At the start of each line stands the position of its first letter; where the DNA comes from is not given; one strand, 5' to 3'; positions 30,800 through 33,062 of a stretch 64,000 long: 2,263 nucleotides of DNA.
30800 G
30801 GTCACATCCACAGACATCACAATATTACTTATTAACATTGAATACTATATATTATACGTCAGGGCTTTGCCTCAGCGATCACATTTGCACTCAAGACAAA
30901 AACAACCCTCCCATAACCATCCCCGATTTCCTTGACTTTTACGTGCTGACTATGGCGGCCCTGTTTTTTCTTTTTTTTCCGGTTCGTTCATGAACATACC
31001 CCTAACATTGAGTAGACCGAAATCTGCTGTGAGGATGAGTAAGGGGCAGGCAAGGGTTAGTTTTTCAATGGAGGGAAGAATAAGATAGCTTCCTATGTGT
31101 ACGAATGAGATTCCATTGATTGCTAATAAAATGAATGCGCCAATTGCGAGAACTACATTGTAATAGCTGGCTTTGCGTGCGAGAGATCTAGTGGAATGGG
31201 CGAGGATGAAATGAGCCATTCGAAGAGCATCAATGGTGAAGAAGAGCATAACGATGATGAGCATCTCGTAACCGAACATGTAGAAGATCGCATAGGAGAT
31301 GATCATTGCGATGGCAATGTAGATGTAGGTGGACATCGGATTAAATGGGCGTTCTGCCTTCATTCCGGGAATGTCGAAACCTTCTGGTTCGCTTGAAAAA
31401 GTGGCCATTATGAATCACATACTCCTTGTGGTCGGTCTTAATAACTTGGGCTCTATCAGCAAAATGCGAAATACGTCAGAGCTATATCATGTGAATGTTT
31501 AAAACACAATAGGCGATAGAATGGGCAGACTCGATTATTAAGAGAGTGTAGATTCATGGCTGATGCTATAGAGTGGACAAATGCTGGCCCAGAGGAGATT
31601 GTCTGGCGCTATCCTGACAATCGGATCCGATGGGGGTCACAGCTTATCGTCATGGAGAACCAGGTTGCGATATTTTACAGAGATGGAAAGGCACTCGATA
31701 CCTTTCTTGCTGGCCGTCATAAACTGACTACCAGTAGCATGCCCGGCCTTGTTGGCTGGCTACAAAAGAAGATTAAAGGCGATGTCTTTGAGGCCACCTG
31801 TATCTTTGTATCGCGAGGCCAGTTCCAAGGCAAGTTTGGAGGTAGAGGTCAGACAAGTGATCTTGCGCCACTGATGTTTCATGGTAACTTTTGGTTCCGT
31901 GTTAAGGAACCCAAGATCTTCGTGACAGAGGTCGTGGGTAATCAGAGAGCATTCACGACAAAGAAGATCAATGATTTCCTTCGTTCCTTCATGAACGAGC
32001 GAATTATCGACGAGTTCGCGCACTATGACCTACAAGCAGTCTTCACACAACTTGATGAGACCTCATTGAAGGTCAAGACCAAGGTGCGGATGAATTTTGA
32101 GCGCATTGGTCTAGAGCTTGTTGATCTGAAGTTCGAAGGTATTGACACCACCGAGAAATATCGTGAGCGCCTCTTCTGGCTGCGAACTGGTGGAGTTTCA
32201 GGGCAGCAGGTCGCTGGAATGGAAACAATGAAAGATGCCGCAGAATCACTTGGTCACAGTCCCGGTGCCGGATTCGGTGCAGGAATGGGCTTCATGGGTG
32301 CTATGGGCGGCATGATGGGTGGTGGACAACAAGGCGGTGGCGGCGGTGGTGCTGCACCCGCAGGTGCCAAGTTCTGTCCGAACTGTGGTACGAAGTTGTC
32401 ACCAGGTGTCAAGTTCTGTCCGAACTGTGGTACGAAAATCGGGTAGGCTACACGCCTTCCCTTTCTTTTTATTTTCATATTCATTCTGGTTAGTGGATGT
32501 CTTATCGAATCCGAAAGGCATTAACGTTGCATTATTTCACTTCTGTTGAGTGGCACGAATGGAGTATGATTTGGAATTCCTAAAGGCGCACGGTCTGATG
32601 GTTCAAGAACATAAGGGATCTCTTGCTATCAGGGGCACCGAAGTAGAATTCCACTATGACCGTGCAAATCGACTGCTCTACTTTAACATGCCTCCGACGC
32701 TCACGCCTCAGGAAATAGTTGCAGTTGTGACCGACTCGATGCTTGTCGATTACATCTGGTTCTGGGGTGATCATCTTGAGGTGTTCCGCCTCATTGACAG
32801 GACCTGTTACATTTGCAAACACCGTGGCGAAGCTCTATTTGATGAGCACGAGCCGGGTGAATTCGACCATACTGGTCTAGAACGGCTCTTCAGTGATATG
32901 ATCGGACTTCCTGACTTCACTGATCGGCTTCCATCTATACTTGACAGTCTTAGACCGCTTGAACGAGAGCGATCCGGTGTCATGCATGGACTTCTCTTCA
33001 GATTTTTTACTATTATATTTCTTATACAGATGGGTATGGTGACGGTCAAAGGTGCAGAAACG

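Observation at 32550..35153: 867-aa Eco57I-like N6-adenine methyltransferase with an unassigned ~290-aa N-terminal module (candidate type IIG or novel defense enzyme)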

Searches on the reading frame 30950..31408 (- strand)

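Call 8: search_protein_families(library=pfam, proteins=[window:30950-31408:-], max_evalue=0.01)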
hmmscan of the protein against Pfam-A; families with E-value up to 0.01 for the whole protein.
window:30950-31408:- (152 aa): 0 families

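Call 29: search_protein_families(library=ncbifam, proteins=[window:30950-31408:-], max_evalue=1)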
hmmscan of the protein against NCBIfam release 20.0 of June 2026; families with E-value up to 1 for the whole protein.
window:30950-31408:- (152 aa): 2 families
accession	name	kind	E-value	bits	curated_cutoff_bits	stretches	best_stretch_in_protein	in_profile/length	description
NF045688.1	BCarotHydoxCrtR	equivalog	0.014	14.5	475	1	17-98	18-98/297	beta-carotene hydroxylase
NF009048.0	PRK12382.1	subfamily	0.023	13.5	364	1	22-111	152-241/392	arabinose transporter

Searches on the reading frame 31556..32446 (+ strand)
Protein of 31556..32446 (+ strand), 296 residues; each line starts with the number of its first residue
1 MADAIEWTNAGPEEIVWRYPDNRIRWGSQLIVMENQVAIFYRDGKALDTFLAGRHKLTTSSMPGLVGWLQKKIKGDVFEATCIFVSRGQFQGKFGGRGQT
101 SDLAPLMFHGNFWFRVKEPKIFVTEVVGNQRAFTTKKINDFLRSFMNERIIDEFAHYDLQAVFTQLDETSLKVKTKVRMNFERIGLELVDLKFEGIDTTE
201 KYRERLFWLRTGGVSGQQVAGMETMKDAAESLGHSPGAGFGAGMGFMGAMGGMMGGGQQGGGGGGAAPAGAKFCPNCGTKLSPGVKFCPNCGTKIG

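Call 8: search_protein_families(library=pfam, proteins=[window:31556-32446:+], max_evalue=0.01)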
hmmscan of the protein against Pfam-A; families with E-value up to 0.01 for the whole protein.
window:31556-32446:+ (296 aa): 10 families
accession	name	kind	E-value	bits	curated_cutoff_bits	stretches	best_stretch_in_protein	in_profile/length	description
PF13421.11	Band_7_1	-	4.7e-22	79.1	24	1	16-203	1-200/211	SPFH domain-Band 7 family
PF01145.31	Band_7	-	1.4e-14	54.9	23.6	1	31-206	2-155/176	SPFH domain / Band 7 family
PF13240.11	Zn_Ribbon_1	-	3.1e-10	39.9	25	1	273-294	1-22/23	zinc-ribbon domain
PF13248.11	Zn_ribbon_3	-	1.8e-08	34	27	1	274-295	5-26/26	zinc-ribbon domain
PF12773.13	DZR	-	1.3e-06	28.9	27.3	1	268-294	9-33/45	Double zinc ribbon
PF24460.1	DUF7575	-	2.5e-05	24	28.5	1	273-295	5-27/28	Domain of unknown function (DUF7575)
PF17032.10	Zn_ribbon_15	-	0.00032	21.9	28.9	1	271-292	52-73/73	zinc-ribbon family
PF24463.1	DUF7577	-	0.0012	18.8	28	1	274-293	5-24/27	Domain of unknown function (DUF7577)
PF09297.16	Zn_ribbon_NUD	-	0.0029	17.7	24.8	0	272-283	4-15/32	NADH pyrophosphatase zinc ribbon domain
PF11682.14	Zn_ribbon_11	-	0.003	17.6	24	0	284-295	17-28/37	Probable zinc-ribbon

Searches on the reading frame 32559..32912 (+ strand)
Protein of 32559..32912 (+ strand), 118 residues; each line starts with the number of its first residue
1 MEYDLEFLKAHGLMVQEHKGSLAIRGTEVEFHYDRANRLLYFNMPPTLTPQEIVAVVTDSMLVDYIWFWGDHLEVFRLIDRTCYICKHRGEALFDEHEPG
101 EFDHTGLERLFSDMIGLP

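Call 59: search_solved_structures(query=A4, max_evalue=10, show_alignments=3)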
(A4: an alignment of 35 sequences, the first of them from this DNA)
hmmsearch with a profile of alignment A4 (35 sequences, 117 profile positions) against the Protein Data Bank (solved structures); distinct sequences matched with E-value up to 10: 3.
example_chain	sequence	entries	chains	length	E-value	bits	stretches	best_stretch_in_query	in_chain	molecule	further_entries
7u0p_I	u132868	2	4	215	0.8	13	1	47-113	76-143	mAb 002_S21F2 light chain | mAB 002-S21F2 light chain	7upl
6ute_D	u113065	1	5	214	0.9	12.9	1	61-113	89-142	Z032 Fab light chain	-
4k3j_L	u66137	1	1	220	1.1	12.6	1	62-113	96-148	Onartuzumab Fab light chain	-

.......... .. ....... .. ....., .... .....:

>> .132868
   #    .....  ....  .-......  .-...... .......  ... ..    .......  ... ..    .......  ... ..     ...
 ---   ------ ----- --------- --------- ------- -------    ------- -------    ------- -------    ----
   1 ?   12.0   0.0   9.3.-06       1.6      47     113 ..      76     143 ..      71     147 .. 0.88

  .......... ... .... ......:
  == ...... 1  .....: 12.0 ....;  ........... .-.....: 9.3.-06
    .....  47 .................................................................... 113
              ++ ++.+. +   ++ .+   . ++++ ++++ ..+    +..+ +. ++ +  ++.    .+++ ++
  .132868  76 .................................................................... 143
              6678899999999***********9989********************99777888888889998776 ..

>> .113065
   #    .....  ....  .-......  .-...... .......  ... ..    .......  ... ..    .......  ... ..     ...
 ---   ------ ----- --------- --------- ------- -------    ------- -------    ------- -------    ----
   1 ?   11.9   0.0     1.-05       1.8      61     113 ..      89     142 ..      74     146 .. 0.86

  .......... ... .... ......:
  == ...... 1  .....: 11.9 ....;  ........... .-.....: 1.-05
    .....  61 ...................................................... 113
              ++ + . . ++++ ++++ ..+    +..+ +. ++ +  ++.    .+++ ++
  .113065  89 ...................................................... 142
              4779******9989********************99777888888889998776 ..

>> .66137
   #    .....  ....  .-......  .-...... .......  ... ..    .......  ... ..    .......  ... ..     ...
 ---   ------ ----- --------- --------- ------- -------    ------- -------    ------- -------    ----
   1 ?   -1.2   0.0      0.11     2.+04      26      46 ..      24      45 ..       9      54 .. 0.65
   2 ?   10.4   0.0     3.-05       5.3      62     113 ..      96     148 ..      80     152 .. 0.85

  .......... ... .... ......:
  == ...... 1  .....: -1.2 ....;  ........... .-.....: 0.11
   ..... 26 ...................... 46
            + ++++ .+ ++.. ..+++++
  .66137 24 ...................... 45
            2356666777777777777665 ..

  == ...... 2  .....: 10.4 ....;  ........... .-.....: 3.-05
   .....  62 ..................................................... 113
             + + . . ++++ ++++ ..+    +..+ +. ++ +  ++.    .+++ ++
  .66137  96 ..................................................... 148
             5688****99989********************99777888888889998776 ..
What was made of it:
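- Tried and rejected: Only spurious antibody light-chain hits at E about 1 (call 59).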
